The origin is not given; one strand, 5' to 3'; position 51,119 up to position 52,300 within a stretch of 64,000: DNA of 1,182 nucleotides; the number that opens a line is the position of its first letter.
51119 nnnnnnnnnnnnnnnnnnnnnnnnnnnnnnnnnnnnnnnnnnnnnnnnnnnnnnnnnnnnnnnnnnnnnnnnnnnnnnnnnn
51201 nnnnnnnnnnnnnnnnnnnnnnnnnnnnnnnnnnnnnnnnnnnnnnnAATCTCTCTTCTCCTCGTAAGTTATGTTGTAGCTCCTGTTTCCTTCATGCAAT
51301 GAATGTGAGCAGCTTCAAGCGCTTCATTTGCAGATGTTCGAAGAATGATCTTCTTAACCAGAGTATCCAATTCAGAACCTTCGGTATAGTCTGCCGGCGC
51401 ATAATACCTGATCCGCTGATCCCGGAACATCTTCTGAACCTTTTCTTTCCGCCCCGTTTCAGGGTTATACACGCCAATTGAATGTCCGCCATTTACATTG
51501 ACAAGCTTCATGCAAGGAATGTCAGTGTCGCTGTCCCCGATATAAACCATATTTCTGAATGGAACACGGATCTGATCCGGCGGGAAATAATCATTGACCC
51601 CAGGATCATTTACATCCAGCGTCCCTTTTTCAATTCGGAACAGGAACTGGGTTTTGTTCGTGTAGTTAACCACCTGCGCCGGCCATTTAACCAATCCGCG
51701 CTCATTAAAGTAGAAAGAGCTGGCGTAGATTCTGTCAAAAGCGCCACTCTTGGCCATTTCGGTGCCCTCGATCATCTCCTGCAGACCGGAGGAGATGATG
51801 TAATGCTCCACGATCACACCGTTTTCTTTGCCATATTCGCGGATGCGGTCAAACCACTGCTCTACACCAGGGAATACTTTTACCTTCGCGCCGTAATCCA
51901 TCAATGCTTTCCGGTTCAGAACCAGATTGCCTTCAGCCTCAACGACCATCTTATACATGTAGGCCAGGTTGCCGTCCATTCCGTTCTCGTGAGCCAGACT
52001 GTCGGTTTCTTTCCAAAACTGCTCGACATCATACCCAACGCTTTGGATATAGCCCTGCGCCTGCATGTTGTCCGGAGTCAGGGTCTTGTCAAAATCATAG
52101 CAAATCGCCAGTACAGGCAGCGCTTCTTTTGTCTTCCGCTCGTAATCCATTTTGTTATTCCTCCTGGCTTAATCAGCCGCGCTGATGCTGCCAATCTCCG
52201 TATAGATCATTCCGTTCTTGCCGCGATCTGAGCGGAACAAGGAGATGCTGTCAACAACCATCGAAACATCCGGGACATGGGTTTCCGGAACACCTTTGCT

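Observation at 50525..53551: Repressor-led four-gene operon: CI/LexA-like repressor + 2H phosphoesterase + HAD hydrolase + alpha-CTD protein (candidate lysogen-expressed defence or counter-defence cassette)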

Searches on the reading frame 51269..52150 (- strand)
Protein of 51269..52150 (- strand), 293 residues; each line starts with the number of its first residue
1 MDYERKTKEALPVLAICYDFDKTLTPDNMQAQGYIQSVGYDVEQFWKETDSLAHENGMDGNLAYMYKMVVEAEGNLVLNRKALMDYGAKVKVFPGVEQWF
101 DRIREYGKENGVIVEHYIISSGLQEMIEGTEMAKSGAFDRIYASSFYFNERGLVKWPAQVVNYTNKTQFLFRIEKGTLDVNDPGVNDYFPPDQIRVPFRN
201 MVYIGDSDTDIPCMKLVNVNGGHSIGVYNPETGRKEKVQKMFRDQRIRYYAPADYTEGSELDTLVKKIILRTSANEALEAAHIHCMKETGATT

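Call 3: search_protein_families(library=pfam, proteins=[window:51269-52150:-], max_evalue=0.01)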
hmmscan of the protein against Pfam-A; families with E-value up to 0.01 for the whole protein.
window:51269-52150:- (293 aa): 2 families
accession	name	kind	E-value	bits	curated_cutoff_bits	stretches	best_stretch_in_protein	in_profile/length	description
PF12710.13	HAD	-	9.5e-10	39.6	27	1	18-215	3-189/189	haloacid dehalogenase-like hydrolase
PF00702.32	Hydrolase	-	0.0051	17.7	26.4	0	15-142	3-145/191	haloacid dehalogenase-like hydrolase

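Call 4: search_protein_families(library=padloc, proteins=[window:51269-52150:-], max_evalue=0.01)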
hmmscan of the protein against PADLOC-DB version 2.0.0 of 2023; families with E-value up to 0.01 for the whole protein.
window:51269-52150:- (293 aa): 3 families
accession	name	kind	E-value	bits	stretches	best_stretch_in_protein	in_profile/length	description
PDLC05001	PDC-S34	-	5.3e-160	530.6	1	2-289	4-289/384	-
PDLC05002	PDC-S34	-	3.2e-122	405.4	1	12-284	5-278/284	-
PDLC05000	PDC-S34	-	1.5e-87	292.5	1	14-277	4-265/416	-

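Call 5: search_protein_families(library=phrogs, proteins=[window:51269-52150:-], max_evalue=0.01)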
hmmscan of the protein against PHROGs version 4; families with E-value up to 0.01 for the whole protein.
window:51269-52150:- (293 aa): 0 families

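Call 6: search_protein_families(library=ncbifam, proteins=[window:51269-52150:-], max_evalue=0.01)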
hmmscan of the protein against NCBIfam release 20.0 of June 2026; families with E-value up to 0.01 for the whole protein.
window:51269-52150:- (293 aa): 2 families
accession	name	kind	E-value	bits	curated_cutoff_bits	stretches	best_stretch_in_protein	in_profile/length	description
TIGR01488.1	HAD-SF-IB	subfamily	5.1e-06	26.6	45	1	15-217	1-177/177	HAD-IB family phosphatase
TIGR01489.1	DKMTPPase-SF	subfamily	0.0024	18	81.55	0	16-217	4-181/188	MtnX-like HAD-IB family phosphatase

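Call 13: find_encoding_contigs(protein=window:51269-52150:-, flank=10000, max_places=10)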
Protein window:51269-52150:- (293 aa): 19 contigs read that carry it; 10 places shown.
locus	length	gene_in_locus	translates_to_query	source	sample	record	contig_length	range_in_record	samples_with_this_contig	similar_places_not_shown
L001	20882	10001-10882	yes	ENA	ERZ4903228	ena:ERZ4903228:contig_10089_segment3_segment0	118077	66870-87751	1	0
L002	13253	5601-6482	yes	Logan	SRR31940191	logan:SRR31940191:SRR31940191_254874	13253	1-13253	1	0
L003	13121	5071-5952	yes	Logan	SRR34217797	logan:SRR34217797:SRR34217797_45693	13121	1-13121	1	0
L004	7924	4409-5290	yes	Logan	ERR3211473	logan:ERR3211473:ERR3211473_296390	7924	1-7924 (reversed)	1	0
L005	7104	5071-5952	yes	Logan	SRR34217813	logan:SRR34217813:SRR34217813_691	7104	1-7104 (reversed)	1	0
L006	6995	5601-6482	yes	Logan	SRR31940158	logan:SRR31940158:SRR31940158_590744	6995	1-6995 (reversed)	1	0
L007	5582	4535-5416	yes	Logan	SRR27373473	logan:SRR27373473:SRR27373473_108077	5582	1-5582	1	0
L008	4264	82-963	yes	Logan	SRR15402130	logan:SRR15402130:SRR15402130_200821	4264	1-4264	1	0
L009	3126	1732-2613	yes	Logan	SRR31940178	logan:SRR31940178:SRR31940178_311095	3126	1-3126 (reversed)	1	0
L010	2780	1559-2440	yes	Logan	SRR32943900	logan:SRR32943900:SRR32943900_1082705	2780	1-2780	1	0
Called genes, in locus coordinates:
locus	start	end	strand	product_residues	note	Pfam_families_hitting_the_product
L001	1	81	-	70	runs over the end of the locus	-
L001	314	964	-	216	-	PF08281:Sigma70_r4_2, PF04545:Sigma70_r4, PF04967:HTH_10 (faint), PF13384:HTH_23 (faint), PF08279:HTH_11 (weak)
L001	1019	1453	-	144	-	-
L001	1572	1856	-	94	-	PF19808:DUF6291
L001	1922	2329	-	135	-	PF10926:DUF2800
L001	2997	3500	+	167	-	PF09820:AAA-ATPase_like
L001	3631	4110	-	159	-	-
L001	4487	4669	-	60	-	-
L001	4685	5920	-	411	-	PF13481:AAA_25 (weak), PF17802:SpaA, PF00717:Peptidase_S24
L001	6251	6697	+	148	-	PF12844:HTH_19 (weak), PF13560:HTH_31, PF01381:HTH_3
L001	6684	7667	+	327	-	PF06114:Peptidase_M78, PF12773:DZR (faint)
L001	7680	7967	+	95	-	-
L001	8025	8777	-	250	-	-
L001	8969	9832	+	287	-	PF12844:HTH_19 (weak), PF13443:HTH_26 (weak), PF13560:HTH_31 (weak), PF01381:HTH_3, PF00717:Peptidase_S24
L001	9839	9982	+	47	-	-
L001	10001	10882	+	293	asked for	PF12710:HAD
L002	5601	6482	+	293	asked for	PF12710:HAD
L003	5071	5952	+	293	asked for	PF12710:HAD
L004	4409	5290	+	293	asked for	PF12710:HAD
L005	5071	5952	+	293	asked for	PF12710:HAD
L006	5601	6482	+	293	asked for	PF12710:HAD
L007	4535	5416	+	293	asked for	PF12710:HAD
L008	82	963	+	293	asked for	PF12710:HAD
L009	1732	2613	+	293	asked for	PF12710:HAD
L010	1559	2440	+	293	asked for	PF12710:HAD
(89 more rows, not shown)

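Call 15: find_homologous_proteins(query=window:51269-52150:-, max_evalue=0.00001)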
Query window:51269-52150:- (293 aa): 8000 proteins with E <= 0.00001 among 8000 candidates; the best 120 are listed.
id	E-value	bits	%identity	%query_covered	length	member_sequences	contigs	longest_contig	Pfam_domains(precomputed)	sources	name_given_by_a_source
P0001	2.8e-191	652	97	100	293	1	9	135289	PF12710.14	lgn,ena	-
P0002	3.7e-191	652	97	99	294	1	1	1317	PF12710.14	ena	-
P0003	1.0e-190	650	96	100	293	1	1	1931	PF12710.14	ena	-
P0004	4.1e-190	648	96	99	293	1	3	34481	PF12710.14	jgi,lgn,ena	-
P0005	1.4e-189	646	96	99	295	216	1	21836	PF12710.14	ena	-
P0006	2.1e-189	646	95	99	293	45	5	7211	PF12710.14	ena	-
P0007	2.2e-189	646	96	99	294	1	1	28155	PF12710.14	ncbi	-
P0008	2.4e-189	646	95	100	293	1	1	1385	PF12710.14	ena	-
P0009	2.7e-189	646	96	99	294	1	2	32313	PF12710.14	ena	-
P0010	8.8e-189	644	95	100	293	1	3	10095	PF12710.14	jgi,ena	-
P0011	1.3e-188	643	96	99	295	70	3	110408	PF12710.14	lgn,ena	-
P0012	4.5e-188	641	95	99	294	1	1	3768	PF12710.14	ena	-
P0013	1.1e-186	637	94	99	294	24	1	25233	PF12710.14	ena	-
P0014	4.8e-186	635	94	99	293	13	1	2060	PF12710.14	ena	-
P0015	1.5e-185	633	93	100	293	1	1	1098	PF12710.14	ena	-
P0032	1.3e-172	591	86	100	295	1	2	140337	PF12710.14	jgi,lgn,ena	-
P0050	4.3e-163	559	82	99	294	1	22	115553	PF12710.14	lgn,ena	-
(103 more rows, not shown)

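Call 17: find_related_loci(query=A2, collection=genome_contigs, flank=10000)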
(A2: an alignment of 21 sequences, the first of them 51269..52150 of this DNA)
Query A2 (293 aa) in genome_contigs; peptide patterns used: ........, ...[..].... (x = any residue, [..] = any of these).
599 stretches matched a pattern (row limit reached: there are more); 590 encode a relative of the query (tblastn E <= 1e-3); the best 80 are kept; 80 distinct loci.
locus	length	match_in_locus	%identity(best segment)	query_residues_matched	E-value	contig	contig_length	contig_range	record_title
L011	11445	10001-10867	82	1-289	7e-170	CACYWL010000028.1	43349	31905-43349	MAG: uncultured Clostridiales bacterium isolate RUG12331 genome assembly, contig: RUG12331_asm_28, whole genome shotgun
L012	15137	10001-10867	80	1-289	1e-163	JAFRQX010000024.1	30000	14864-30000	MAG: Clostridia bacterium isolate RGIG2719 Goat_Omasum-4__c402244, whole genome shotgun sequence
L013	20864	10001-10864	80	1-288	6e-161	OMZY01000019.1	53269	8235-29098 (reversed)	uncultured Clostridiales bacterium isolate RUG111 genome assembly, contig: scaffold_778, whole genome shotgun sequence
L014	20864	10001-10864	76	1-288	5e-154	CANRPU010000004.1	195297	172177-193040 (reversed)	MAG: uncultured Lachnospiraceae bacterium isolate Lapin-018__bin18 genome assembly, contig: Lapin-018__NODE_25_length_19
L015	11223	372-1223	76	3-287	3e-151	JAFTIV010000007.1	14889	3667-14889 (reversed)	MAG: Clostridia bacterium isolate RGIG3858 Roe_deer_Cecum-1__c46085, whole genome shotgun sequence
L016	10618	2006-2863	73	2-287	8e-151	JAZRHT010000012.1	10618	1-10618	MAG: Oscillospiraceae bacterium isolate T1900045479_YK20190173.MAGScoT_cleanbin_000020 SGB_7302_k141_2387671, whole geno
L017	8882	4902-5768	74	5-293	2e-149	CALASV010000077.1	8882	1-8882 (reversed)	MAG TPA_asm: uncultured Clostridia bacterium isolate SRR6425820_bin.26_CONCOCT_v1.1_MAG genome assembly, contig: ERZ1767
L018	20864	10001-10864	74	2-289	4e-150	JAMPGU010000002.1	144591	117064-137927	MAG: Clostridium sp. isolate NALB_7961_35 Scaffold_#2__SCF_002___144591_bp, whole genome shotgun sequence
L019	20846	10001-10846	76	8-289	2e-149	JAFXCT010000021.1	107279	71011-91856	MAG: Clostridia bacterium isolate RGIG6297 Sheep_Rectum-3__c179287, whole genome shotgun sequence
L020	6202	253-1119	74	1-289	3e-150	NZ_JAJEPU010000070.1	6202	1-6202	Brotaphodocola catenula strain CLA-AA-H274 NODE_70_length_6202_cov_15.418939, whole genome shotgun sequence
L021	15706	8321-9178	74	3-290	3e-149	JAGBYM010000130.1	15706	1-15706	MAG: Clostridia bacterium isolate RGIG9562 Yak_Colon-3__c921615, whole genome shotgun sequence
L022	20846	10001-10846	76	8-289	8e-149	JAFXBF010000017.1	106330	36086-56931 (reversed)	MAG: Clostridia bacterium isolate RGIG6257 Sheep_Rectum-2__c360, whole genome shotgun sequence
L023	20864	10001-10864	74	2-289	9e-149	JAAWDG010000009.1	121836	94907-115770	MAG: Clostridiales bacterium isolate ABMPRH_136_1 k141_591167, whole genome shotgun sequence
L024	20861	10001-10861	73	3-289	2e-148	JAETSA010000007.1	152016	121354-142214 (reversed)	MAG: Bacillota bacterium isolate S31_Bin1 scaffold_403_3, whole genome shotgun sequence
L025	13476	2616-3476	75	3-289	3e-148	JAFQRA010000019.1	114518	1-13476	MAG: Clostridia bacterium isolate RGIG2072 Goat_Colon-2__c423849, whole genome shotgun sequence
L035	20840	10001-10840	74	1-282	4e-147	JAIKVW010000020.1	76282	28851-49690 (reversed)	MAG: Lachnospiraceae bacterium isolate RUI412 k141_4006218_flag=0_multi=12.9984_len=76282, whole genome shotgun sequence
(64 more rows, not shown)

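Call 21: search_solved_structures(query=window:51269-52150:-, max_evalue=1)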
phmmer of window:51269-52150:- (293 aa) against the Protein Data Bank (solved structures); distinct sequences matched with E-value up to 1: 1.
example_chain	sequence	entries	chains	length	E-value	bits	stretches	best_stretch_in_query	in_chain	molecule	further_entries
4yke_A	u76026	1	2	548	0.68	12.4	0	219-256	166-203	Mre11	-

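Call 52: predict_structure(alignment_id=A2)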
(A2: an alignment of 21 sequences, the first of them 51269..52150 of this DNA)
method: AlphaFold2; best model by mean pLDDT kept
length: 293 residues; sequences in the alignment: 21
mean_pLDDT: 68.4   pTM: 0.73
mean pLDDT of the five models: 68.4, 65.8, 56.7, 52.0, 48.0
residues with pLDDT >= 90: 35; 70-90: 119; 50-70: 85; < 50: 54
segments of 3 or more residues with pLDDT < 50: 1-6, 73-78, 145-167, 179-194
pLDDT, mean of each block of 10 residues (from residue 1): 48 82 59 56 76 73 59 50 69 81 94 82 65 70 46 31 46 52 42 59 74 75 86 76 87 91 96 85 78 48
secondary structure, 60 per line:
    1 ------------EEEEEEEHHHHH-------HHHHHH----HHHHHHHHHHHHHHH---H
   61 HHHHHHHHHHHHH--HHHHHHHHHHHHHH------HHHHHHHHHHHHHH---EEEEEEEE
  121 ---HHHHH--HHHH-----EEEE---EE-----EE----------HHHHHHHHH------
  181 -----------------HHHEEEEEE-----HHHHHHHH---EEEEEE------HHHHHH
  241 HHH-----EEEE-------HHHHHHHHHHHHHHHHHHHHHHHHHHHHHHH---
elements in order: E13-19 H20-24 H32-37 H42-56 H60-73 H76-89 H96-109 E113-120 H124-128 H131-134 E140-143 H166-174 E201-206 H212-219 E223-228 H235-243 E249-252 H260-290

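Call 58: fold_search(model_id=the predicted structure, library=pdb)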
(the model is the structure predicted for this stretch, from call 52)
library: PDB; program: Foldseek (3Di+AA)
matches with E <= 10: 955; with E <= 0.001: 35
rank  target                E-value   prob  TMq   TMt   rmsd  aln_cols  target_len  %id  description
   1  6q7q                  6.0e-06  1.00  0.47  0.57   7.0       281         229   15  Crystal structure of OE1.3 (released 2019-06-05)
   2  2cn1                  9.1e-06  1.00  0.47  0.50   7.3       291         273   16  Crystal structure of Human Cytosolic 5'-Nucleotidase III (NT5C3) (released 2006-06-12)
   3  9fug                  9.6e-06  1.00  0.47  0.57   7.0       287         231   13  Crystal structure of SNAr1.3 (K39A) in complex with 2,4-dinitroiodobenzene (released 2025-01-29)
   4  1f5s_B                9.6e-06  1.00  0.44  0.59   7.5       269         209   14  CRYSTAL STRUCTURE OF PHOSPHOSERINE PHOSPHATASE FROM METHANOCOCCUS JANNASCHII (released 2001-06-20)
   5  7zeh_B                1.9e-05  1.00  0.48  0.50   6.9       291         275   16  Human cytosolic 5' nucleotidase IIIB in complex with 3,4-diF-Bn7Guanine (released 2022-05-25)
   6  5it4                  3.1e-05  1.00  0.45  0.35   9.0       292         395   13  Crystal structure of Mycobacterium avium SerB2 mutant D343N (released 2016-04-27)
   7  3p96                  3.5e-05  1.00  0.44  0.34   9.6       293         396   14  Crystal structure of Phosphoserine phosphatase SerB from Mycobacterium avium, native form (released 2010-11-10)
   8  8wbn_A                3.7e-05  1.00  0.45  0.54   7.0       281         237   14  Crystal structure of cis-Epoxysuccinate Hydrolases RhCESH[L] mutant D193N (released 2024-01-31)
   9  4ex7                  3.9e-05  1.00  0.46  0.59   6.2       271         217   13  Crystal structure of the alnumycin P phosphatase in complex with free phosphate (released 2013-01-16)
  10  4ex6                  4.6e-05  1.00  0.46  0.58   6.1       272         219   14  Crystal structure of the alnumycin P phosphatase AlnB (released 2013-01-16)
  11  7o1d                  4.6e-05  1.00  0.45  0.56   6.9       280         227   14  A de novo Enzyme for the Morita-Baylis-Hillman Reaction BH32.7 (released 2021-11-03)
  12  8wbm_A                5.9e-05  1.00  0.45  0.54   6.9       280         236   14  Crystal structure of cis-Epoxysuccinate Hydrolases RhCESH[L] mutant D193A complexed with sulfate ions (released 2024-01-31)
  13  7zeh_A                7.0e-05  1.00  0.45  0.48   8.7       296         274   16  Human cytosolic 5' nucleotidase IIIB in complex with 3,4-diF-Bn7Guanine (released 2022-05-25)
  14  2go7_C                7.0e-05  1.00  0.35  0.46   8.4       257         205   13  CRYSTAL STRUCTURE OF A HYDROLASE FROM HALOACID DEHALOGENASE-LIKE FAMILY (SP_2064) FROM STREPTOCOCCUS PNEUMONIAE TIGR4  (released 2006-05-23)
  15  8bp1                  8.3e-05  1.00  0.48  0.58   6.4       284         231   13  Crystal structure of BHMeHis1.0, an engineered enzyme for the Morita-Baylis-Hillman reaction (released 2024-02-28)
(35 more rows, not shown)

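Call 61: find_encoding_contigs(protein=P0050, flank=6000, max_places=4)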
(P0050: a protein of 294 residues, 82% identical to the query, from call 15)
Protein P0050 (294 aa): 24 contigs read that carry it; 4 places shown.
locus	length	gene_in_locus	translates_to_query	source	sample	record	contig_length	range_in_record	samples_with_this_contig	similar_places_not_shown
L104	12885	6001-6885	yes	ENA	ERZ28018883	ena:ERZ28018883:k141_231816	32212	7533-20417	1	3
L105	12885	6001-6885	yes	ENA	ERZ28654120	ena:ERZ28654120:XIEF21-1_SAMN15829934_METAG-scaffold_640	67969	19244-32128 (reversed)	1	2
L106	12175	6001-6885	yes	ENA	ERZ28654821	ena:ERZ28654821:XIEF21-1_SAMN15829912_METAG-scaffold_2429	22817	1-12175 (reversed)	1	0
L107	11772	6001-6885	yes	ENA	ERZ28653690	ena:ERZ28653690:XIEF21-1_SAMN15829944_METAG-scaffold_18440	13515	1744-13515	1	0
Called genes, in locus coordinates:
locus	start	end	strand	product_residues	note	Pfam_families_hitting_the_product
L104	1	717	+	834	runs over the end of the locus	PF08665:PglZ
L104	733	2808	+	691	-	PF20442:BrxL_N, PF13337:BrxL_ATPase, PF05362:Lon_C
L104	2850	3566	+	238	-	-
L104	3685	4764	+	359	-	-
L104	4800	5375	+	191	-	PF01966:HD (faint)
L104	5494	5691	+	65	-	-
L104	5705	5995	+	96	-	-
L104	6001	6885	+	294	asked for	PF12710:HAD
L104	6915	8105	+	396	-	PF02129:Peptidase_S15 (faint), PF00561:Abhydrolase_1, PF12146:Hydrolase_4, PF12697:Abhydrolase_6, PF00326:Peptidase_S9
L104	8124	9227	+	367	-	PF01661:Macro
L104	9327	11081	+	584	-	PF03747:ADP_ribosyl_GH, PF07179:SseB (faint)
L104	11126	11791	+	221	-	PF04402:SIMPL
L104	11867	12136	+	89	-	PF00216:Bac_DNA_binding, PF18291:HU-HIG (weak)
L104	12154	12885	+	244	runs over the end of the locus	PF01381:HTH_3, PF12844:HTH_19, PF13560:HTH_31 (weak)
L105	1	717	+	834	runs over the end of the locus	PF08665:PglZ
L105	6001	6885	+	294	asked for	PF12710:HAD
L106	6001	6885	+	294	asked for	PF12710:HAD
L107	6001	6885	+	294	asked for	PF12710:HAD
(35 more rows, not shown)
